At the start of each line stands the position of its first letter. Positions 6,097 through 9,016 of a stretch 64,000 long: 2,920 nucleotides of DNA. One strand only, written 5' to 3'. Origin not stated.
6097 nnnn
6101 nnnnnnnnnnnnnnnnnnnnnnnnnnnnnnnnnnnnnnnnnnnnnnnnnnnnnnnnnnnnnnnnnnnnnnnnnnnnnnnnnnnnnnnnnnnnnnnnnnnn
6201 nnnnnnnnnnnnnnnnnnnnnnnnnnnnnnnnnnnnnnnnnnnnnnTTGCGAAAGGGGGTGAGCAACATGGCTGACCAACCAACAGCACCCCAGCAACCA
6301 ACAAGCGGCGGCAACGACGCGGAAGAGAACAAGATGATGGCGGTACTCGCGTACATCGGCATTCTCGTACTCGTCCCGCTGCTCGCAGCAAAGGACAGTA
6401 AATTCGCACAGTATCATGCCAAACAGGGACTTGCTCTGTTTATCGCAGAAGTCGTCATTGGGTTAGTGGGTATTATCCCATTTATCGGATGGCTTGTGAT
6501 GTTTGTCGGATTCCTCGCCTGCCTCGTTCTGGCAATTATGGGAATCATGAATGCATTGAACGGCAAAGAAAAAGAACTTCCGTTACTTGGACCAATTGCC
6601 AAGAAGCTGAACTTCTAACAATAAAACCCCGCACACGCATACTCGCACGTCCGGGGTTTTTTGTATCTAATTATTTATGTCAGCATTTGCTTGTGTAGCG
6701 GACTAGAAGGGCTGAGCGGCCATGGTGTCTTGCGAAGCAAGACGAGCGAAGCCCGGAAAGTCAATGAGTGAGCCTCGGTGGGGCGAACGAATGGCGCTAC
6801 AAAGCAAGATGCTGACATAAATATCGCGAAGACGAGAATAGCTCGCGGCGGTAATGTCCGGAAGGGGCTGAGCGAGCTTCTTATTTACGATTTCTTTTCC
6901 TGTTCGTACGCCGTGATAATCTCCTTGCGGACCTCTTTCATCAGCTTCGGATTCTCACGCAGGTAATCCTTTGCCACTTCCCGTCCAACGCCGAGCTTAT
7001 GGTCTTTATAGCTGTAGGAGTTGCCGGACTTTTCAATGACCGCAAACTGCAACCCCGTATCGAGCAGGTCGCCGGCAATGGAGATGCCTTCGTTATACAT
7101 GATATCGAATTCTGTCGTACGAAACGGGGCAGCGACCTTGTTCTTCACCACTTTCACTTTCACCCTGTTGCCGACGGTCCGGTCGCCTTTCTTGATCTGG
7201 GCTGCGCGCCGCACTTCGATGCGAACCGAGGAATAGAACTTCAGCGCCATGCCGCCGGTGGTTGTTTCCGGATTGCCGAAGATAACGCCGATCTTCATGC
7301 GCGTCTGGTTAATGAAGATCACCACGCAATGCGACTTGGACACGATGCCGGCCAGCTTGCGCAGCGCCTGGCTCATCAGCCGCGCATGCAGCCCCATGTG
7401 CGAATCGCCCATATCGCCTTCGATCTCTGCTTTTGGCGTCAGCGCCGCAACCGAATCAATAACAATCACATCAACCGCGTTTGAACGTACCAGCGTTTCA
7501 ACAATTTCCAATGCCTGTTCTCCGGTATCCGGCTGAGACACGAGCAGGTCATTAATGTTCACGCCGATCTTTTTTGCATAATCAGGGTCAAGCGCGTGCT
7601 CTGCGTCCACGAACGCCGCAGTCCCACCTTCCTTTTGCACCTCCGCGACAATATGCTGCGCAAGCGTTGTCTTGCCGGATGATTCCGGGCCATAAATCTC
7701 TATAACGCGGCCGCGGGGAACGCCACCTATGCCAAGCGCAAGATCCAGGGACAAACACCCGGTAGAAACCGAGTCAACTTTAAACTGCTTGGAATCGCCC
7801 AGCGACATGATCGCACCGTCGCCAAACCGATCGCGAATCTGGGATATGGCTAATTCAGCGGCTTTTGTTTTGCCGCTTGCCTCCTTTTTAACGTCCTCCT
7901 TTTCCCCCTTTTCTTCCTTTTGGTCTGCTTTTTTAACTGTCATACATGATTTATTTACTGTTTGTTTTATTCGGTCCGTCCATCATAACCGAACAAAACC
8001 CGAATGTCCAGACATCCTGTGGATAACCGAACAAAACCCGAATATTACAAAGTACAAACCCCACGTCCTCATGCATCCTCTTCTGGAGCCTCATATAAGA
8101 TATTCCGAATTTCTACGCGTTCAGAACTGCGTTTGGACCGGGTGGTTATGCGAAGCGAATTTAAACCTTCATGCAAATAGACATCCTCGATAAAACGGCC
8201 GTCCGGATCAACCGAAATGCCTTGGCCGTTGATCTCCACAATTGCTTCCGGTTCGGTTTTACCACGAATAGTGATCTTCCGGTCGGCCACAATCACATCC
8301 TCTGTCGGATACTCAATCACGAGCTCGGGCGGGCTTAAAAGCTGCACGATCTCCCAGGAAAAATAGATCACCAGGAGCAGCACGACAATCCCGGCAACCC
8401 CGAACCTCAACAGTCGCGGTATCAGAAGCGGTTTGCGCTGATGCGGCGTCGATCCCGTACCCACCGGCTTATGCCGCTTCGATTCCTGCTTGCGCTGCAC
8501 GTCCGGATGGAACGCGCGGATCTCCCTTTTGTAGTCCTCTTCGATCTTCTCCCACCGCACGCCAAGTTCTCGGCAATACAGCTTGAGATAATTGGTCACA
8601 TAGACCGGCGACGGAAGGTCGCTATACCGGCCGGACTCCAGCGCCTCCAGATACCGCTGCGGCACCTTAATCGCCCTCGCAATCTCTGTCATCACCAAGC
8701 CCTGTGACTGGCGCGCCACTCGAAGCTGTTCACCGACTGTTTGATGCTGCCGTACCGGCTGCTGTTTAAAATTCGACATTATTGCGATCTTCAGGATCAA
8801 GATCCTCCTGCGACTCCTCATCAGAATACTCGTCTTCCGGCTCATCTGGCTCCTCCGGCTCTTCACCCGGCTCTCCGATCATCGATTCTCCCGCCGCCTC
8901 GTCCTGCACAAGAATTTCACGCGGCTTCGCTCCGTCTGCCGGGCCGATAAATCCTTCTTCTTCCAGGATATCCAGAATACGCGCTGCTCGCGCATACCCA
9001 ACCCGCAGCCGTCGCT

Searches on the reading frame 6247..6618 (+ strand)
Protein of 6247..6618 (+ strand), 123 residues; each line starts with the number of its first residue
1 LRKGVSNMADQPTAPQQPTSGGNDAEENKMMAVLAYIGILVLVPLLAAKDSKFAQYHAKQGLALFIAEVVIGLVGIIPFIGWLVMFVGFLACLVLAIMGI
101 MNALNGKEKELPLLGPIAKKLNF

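Call 18: search_protein_families(library=pfam, proteins=[window:6247-6618:+])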
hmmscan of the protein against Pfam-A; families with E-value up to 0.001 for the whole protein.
window:6247-6618:+ (123 aa): 1 family
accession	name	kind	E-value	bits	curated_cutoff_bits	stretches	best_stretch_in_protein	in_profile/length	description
PF09685.15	DUF4870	-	3.3e-07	30.7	25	1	39-113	24-102/107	Domain of unknown function (DUF4870)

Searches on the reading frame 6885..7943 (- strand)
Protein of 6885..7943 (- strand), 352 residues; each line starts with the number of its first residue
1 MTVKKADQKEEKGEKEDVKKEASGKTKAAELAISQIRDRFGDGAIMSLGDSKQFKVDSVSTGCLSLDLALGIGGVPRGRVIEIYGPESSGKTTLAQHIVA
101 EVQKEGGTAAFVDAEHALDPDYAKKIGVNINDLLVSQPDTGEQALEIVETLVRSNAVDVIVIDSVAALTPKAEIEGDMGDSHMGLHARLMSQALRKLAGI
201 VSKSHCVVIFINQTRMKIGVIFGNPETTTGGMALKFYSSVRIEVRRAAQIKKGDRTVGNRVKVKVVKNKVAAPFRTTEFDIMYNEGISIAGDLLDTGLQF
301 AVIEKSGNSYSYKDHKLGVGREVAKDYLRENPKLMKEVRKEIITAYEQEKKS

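Call 28: find_homologous_proteins(query=window:6885-7943:-, max_evalue=1e-100)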
Query window:6885-7943:- (352 aa): 7990 proteins with E <= 1e-100 among 8000 candidates; the best 120 are listed.
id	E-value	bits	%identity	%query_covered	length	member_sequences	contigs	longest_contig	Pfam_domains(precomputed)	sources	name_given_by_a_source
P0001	9.9e-222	753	100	100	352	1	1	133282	PF06745.20,PF08423.18,PF00004.36,PF00154.28,PF21096.3,PF01637.25,PF27531.1,PF13481.13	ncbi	ncbi:MAG: recombinase RecA [Candidatus Kerfeldbacteria bacterium]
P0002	6.8e-191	652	87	96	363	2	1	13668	PF06745.20,PF02283.23,PF08423.18,PF00154.28,PF21096.3,PF01637.25,PF27531.1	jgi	jgi:recombination protein RecA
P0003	2.6e-189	646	86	95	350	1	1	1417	PF06745.20,PF02283.23,PF08423.18,PF00154.28,PF21096.3,PF01637.25,PF27531.1,PF13481.13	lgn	-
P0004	9.8e-189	645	87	92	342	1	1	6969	PF06745.20,PF08423.18,PF00154.28,PF21096.3,PF01637.25,PF27531.1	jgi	-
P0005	7.9e-188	642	85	96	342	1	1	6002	PF06745.20,PF08423.18,PF00154.28,PF21096.3,PF01637.25,PF27531.1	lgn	-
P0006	1.1e-187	641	87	95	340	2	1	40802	PF06745.20,PF08423.18,PF00154.28,PF21096.3,PF01637.25,PF27531.1,PF13481.13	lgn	-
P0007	5.8e-187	639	83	99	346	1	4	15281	PF06745.20,PF02283.23,PF08423.18,PF00154.28,PF21096.3,PF01637.25,PF27531.1,PF13481.13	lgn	-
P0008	1.4e-186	637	85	96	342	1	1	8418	PF06745.20,PF08423.18,PF00154.28,PF21096.3,PF01637.25,PF27531.1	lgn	-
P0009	1.5e-186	637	87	93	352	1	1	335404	PF06745.20,PF08423.18,PF00154.28,PF21096.3,PF27531.1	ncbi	-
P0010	2.7e-186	637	84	99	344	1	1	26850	PF06745.20,PF02283.23,PF08423.18,PF13401.13,PF00154.28,PF21096.3,PF01637.25,PF27531.1,PF13481.13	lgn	-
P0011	1.5e-185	634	83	100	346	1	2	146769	PF06745.20,PF08423.18,PF00154.28,PF21096.3,PF13481.13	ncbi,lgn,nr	ncbi:MAG: recombinase RecA [Candidatus Kerfeldbacteria bacterium]|nr:recombinase RecA [Candidatus Ke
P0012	2.3e-185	633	86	94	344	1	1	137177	PF06745.20,PF08423.18,PF00004.36,PF00154.28,PF21096.3,PF01637.25,PF13481.13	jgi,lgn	jgi:recombination protein RecA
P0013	6.1e-185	632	83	94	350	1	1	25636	PF06745.20,PF08423.18,PF00154.28,PF21096.3,PF27531.1,PF13481.13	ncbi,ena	-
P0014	1.6e-184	631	85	94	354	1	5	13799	PF06745.20,PF02283.23,PF08423.18,PF00154.28,PF21096.3,PF01637.25,PF27531.1,PF13481.13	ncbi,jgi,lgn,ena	-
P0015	9.8e-184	628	86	91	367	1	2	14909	PF06745.20,PF08423.18,PF00154.28,PF21096.3,PF01637.25,PF27531.1,PF13481.13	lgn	-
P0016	1.2e-183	628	85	95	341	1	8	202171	PF06745.20,PF08423.18,PF00154.28,PF21096.3,PF01637.25,PF27531.1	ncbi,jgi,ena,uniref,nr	ncbi:MAG: recombinase RecA [Candidatus Kerfeldbacteria bacterium RIFOXYA2_FULL_38_24]|uniref:Protein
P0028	1.2e-176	605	80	99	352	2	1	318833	PF06745.20,PF02283.23,PF08423.18,PF00154.28,PF21096.3,PF01637.25,PF27531.1,PF13481.13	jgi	-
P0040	6.9e-172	589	77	99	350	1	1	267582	PF06745.20,PF02283.23,PF08423.18,PF00154.28,PF21096.3,PF01637.25,PF27531.1,PF13481.13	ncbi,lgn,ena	-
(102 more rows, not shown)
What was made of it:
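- Checked: ORF 6885-7943 (-) is 100% identical to a RecA annotated from a Candidatus Kerfeldbacteria MAG (call 28).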

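Call 30: find_encoding_contigs(protein=P0009, flank=1500, max_places=1)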
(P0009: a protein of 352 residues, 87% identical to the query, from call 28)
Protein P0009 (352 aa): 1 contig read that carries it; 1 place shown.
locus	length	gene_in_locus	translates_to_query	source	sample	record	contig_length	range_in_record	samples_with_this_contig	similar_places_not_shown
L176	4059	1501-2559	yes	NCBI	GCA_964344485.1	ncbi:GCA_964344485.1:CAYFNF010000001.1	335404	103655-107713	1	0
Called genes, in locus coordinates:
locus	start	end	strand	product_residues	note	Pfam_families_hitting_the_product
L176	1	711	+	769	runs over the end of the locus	-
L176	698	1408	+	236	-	PF13560:HTH_31 (weak), PF12844:HTH_19 (weak), PF13413:HTH_25, PF09136:Glucodextran_B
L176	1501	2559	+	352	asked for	PF00154:RecA_N, PF08423:Rad51, PF06745:ATPase (weak), PF27531:MT3502_N (weak), PF21096:RecA_C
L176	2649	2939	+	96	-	-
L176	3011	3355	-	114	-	PF09685:MamF_MmsF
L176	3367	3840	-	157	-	-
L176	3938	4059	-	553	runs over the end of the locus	PF00118:Cpn60_TCP1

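Call 31: find_encoding_contigs(protein=P0011, flank=1500, max_places=1)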
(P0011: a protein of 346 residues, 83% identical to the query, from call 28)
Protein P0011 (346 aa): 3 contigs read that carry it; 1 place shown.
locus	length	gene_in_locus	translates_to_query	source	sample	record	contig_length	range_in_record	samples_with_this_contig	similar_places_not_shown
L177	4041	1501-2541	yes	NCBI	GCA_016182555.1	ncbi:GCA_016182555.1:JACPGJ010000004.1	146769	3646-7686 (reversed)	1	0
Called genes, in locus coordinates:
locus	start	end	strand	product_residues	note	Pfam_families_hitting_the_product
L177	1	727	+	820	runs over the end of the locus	PF13491:FtsK_4TM, PF17854:FtsK_alpha, PF01580:FtsK_SpoIIIE, PF09397:FtsK_gamma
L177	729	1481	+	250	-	PF13413:HTH_25, PF09136:Glucodextran_B (weak)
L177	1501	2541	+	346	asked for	PF00154:RecA_N, PF06745:ATPase (weak), PF08423:Rad51, PF13481:AAA_25 (faint), PF21096:RecA_C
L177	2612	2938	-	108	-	PF09685:MamF_MmsF (weak)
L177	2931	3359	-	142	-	-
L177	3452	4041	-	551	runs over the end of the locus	PF00118:Cpn60_TCP1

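Call 32: find_encoding_contigs(protein=P0016, flank=1500, max_places=1)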
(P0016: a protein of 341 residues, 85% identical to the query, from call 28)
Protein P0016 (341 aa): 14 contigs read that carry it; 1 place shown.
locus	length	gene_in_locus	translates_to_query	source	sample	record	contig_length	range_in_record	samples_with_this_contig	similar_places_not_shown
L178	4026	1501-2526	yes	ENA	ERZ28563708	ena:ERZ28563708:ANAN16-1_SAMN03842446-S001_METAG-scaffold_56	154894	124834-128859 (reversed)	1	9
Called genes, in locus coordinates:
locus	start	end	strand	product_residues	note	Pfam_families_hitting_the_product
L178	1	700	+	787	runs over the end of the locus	PF13491:FtsK_4TM (weak), PF17854:FtsK_alpha, PF01580:FtsK_SpoIIIE, PF09397:FtsK_gamma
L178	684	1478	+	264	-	PF13413:HTH_25, PF09136:Glucodextran_B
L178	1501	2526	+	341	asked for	PF00154:RecA_N, PF08423:Rad51, PF06745:ATPase (weak), PF27531:MT3502_N (weak), PF01637:ATPase_2 (weak), PF21096:RecA_C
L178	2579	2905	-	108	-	PF09685:MamF_MmsF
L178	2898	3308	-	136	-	-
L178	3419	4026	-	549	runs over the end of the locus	PF00118:Cpn60_TCP1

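Call 33: find_encoding_contigs(protein=P0012, flank=1500, max_places=1)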
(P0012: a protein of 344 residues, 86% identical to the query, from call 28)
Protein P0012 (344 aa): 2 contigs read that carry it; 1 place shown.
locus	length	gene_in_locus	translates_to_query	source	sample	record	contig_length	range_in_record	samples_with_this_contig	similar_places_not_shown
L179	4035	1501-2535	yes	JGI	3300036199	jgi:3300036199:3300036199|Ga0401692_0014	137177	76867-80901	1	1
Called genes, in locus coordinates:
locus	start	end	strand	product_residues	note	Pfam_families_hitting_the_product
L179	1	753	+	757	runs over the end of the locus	PF13491:FtsK_4TM, PF17854:FtsK_alpha, PF01580:FtsK_SpoIIIE, PF09397:FtsK_gamma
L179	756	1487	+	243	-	PF12844:HTH_19 (weak), PF13413:HTH_25, PF09136:Glucodextran_B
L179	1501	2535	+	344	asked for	PF00154:RecA_N, PF08423:Rad51 (weak), PF06745:ATPase (weak), PF13481:AAA_25 (faint), PF00004:AAA (faint), PF01637:ATPase_2 (weak), PF21096:RecA_C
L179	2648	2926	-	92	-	-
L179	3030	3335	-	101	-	-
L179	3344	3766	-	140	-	-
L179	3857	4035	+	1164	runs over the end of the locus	-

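Call 46: find_encoding_contigs(protein=P0001, flank=500, max_places=2)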
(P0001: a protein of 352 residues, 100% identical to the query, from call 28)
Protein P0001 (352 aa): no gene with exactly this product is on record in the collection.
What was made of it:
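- Tried and rejected: Looking up the contig through the 100%-identical RecA failed: it is not on record (call 46).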

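Call 52: find_encoding_contigs(protein=P0006, flank=1200, max_places=1)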
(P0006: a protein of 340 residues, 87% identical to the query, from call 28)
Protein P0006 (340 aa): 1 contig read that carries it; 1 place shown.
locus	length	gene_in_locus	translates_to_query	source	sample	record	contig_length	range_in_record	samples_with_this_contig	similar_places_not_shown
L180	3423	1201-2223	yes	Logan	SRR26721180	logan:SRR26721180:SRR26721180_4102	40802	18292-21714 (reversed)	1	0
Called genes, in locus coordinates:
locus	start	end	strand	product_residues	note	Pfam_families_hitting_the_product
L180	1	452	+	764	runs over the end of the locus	PF13491:FtsK_4TM (weak), PF17854:FtsK_alpha, PF01580:FtsK_SpoIIIE, PF09397:FtsK_gamma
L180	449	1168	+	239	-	PF13413:HTH_25, PF09136:Glucodextran_B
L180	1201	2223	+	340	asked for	PF00154:RecA_N, PF08423:Rad51, PF06745:ATPase (faint), PF13481:AAA_25 (faint), PF01637:ATPase_2 (faint), PF27531:MT3502_N (faint), PF21096:RecA_C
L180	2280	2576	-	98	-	-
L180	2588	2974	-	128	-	-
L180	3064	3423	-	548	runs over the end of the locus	PF00118:Cpn60_TCP1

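Call 53: find_encoding_contigs(protein=P0002, flank=1200, max_places=1)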
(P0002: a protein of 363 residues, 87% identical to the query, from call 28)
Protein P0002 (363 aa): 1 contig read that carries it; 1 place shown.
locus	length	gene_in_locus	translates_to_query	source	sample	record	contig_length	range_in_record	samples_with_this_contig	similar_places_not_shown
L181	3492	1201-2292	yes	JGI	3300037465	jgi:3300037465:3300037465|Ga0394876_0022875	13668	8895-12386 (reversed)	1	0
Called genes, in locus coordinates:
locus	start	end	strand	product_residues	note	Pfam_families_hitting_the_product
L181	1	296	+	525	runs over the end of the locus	?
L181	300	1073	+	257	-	PF13560:HTH_31, PF24250:HVO_2718 (faint), PF01381:HTH_3 (weak), PF13413:HTH_25, PF09136:Glucodextran_B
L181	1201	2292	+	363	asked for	PF00154:RecA_N, PF06745:ATPase (weak), PF08423:Rad51, PF27531:MT3502_N (faint), PF01637:ATPase_2 (weak), PF02283:CobU (weak), PF21096:RecA_C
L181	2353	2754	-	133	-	PF09685:MamF_MmsF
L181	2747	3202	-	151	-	-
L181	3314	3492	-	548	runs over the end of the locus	PF00118:Cpn60_TCP1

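Call 54: find_encoding_contigs(protein=P0028, flank=1200, max_places=1)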
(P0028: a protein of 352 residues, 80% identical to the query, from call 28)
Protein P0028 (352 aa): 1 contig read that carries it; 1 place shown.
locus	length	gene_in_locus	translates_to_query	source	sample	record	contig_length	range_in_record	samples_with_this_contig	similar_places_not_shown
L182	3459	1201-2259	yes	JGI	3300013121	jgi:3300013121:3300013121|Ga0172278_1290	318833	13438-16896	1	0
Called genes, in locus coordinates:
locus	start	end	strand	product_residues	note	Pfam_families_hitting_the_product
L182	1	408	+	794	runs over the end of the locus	PF13491:FtsK_4TM, PF17854:FtsK_alpha, PF01580:FtsK_SpoIIIE, PF09397:FtsK_gamma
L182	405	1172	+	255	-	PF13413:HTH_25, PF09136:Glucodextran_B (weak)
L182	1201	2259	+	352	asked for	PF00154:RecA_N, PF08423:Rad51, PF06745:ATPase (faint), PF13481:AAA_25 (faint), PF01637:ATPase_2 (weak), PF27531:MT3502_N (weak), PF02283:CobU (weak), PF21096:RecA_C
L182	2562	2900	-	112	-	PF09685:MamF_MmsF (weak)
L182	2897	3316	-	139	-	-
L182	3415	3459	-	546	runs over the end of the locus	PF00118:Cpn60_TCP1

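Call 55: find_encoding_contigs(protein=P0040, flank=1200, max_places=1)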
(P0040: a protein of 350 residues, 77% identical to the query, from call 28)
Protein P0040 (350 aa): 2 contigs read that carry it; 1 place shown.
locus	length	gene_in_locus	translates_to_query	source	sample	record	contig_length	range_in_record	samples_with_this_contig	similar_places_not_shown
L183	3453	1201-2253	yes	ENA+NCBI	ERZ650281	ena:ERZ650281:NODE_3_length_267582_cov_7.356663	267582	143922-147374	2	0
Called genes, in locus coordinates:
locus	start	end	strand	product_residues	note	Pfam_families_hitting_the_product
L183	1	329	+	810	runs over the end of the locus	PF13491:FtsK_4TM, PF17854:FtsK_alpha, PF01580:FtsK_SpoIIIE, PF09397:FtsK_gamma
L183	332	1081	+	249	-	PF13413:HTH_25, PF09136:Glucodextran_B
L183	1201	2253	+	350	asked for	PF00154:RecA_N, PF08423:Rad51, PF06745:ATPase (faint), PF13481:AAA_25 (faint), PF27531:MT3502_N (weak), PF01637:ATPase_2 (weak), PF02283:CobU (faint), PF21096:RecA_C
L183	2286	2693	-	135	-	-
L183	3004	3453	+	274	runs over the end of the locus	-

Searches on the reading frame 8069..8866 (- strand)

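Call 18: search_protein_families(library=pfam, proteins=[window:8069-8866:-])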
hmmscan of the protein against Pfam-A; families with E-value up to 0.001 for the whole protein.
window:8069-8866:- (265 aa): 3 families
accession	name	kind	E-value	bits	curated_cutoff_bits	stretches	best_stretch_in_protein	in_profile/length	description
PF13413.12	HTH_25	-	2.8e-18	65.9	24.6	1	47-103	1-57/62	Helix-turn-helix domain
PF09136.16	Glucodextran_B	-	2.5e-09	37.3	27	1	180-251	1-74/83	Glucodextranase, domain B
PF13560.12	HTH_31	-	3.1e-05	24.6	27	1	45-98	3-55/64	Helix-turn-helix domain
